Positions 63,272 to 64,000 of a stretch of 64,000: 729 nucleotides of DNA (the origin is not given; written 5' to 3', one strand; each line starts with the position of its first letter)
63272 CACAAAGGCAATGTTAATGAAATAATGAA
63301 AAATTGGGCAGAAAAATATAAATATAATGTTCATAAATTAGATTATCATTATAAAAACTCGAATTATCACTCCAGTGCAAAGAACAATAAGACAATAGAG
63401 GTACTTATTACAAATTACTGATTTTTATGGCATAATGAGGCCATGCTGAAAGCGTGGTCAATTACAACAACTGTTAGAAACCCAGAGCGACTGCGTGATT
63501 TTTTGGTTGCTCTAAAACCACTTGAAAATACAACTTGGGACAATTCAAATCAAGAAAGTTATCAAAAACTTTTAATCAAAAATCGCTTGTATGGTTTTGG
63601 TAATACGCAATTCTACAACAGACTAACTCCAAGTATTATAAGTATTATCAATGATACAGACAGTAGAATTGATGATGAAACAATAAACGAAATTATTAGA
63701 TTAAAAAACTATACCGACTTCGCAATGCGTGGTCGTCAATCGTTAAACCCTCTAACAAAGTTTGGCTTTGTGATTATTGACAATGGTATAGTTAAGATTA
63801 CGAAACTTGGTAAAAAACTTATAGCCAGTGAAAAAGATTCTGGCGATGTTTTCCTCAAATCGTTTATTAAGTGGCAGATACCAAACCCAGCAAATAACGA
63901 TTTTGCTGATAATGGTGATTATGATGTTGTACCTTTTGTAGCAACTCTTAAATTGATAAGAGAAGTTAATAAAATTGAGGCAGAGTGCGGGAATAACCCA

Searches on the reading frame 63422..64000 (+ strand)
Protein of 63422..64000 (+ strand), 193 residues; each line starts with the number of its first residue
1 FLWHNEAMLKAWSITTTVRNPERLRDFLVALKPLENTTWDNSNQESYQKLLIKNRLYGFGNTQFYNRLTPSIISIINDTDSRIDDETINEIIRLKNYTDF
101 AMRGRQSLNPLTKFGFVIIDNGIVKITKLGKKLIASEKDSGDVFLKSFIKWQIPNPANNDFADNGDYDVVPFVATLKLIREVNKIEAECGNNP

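Call 14: search_protein_families(library=pfam, proteins=[window:63422-64000:+], max_evalue=0.01)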
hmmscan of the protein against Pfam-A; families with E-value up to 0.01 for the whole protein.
window:63422-64000:+ (193 aa): 1 family
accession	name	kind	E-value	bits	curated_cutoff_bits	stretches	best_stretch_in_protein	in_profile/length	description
PF09491.16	RE_AlwI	-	1e-10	41.7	23.1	1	113-185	2-75/441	AlwI restriction endonuclease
